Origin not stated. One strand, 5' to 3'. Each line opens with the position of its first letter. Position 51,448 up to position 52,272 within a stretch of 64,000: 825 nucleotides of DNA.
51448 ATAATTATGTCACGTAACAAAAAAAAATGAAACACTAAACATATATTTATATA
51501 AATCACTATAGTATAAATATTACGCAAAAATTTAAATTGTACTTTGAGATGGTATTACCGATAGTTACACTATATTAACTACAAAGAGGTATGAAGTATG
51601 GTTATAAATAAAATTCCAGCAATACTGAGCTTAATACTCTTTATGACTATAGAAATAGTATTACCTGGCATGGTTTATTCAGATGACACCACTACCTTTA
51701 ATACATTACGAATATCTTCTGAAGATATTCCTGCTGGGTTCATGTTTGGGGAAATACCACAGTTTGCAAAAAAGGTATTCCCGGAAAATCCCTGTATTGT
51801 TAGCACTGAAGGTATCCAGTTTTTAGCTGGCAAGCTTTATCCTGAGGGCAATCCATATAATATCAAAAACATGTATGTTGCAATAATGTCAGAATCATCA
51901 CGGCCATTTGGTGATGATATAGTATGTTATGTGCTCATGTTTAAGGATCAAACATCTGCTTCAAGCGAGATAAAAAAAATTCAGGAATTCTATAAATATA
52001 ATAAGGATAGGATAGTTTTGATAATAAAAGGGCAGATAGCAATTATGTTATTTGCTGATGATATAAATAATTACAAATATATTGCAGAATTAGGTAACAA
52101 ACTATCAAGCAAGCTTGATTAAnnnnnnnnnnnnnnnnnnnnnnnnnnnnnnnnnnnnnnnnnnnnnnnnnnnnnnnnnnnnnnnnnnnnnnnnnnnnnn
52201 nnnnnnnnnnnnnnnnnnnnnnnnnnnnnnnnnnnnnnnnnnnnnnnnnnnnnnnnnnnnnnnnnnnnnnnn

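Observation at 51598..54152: Block of five uncharacterised genes: exported protein, YbjN-like gene plus unknown gene pair, and an overlapping lipoprotein / Cys-His-rich J-domain protein pair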

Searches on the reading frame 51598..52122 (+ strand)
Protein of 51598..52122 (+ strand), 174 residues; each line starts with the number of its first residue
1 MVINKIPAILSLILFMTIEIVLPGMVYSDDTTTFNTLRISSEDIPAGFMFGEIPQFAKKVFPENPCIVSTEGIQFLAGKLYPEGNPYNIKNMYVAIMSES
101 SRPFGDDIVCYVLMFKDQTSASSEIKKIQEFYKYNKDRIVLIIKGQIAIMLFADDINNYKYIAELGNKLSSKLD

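Call 3: search_protein_families(library=pfam, proteins=[window:51598-52122:+], max_evalue=1)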
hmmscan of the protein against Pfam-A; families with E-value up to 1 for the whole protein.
window:51598-52122:+ (174 aa): 0 families

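Call 6: search_protein_families(library=ncbifam, proteins=[window:51598-52122:+], max_evalue=0.1)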
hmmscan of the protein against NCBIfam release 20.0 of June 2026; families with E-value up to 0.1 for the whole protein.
window:51598-52122:+ (174 aa): 0 families

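Call 78: search_solved_structures(query=A8, max_evalue=10, show_alignments=0)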
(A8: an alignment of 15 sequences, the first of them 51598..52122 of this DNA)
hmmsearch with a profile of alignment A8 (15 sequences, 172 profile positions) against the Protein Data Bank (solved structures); distinct sequences matched with E-value up to 10: 6.
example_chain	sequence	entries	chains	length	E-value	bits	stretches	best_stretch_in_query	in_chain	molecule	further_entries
6sj6_9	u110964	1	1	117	0.53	13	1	117-163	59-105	Ribosomal silencing factor RsfS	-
6sj5_A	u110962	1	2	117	0.53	13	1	117-163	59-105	Ribosomal silencing factor RsfS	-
2i3t_A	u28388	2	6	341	0.93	12.2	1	121-155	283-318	Cell cycle arrest protein | CELL CYCLE ARREST PROTEIN BUB3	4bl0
1yfq_A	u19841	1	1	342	0.93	12.2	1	121-155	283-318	Cell cycle arrest protein BUB3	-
1u4c_A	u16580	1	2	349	0.97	12.1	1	121-155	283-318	Cell cycle arrest protein BUB3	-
2i3s_A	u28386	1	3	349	0.97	12.1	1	121-155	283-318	Cell cycle arrest protein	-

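Call 79: search_protein_families(library=pfam, alignment_id=A8, max_evalue=1)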
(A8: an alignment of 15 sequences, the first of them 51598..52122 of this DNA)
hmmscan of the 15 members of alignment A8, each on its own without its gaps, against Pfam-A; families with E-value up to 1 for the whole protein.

A. member 1, window:51598-52122:+ (174 aa): 0 families

B. families by the number of members that match (of 15 scanned): 7 families
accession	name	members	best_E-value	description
PF03943.19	TAP_C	1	0.019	TAP C-terminal domain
PF13932.14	SAM_GIDA_C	1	0.041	tRNA modifying enzyme MnmG/GidA C-terminal helical bundle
PF21308.3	C3_CUB2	1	0.064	Complement component 3, CUB domain, second segment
PF22566.2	UBA_8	1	0.15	UBA-like domain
PF01842.31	ACT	1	0.19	ACT domain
PF07419.17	PilM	1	0.23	PilM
PF14157.12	YmzC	1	0.25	YmzC-like protein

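Call 84: search_protein_families(library=padloc, proteins=[window:51598-52122:+], max_evalue=0.1)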
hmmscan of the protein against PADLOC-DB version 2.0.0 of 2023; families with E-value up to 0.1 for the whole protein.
window:51598-52122:+ (174 aa): 0 families

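Call 85: search_protein_families(library=phrogs, proteins=[window:51598-52122:+], max_evalue=0.1)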
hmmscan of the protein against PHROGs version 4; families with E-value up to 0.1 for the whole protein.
window:51598-52122:+ (174 aa): 0 families
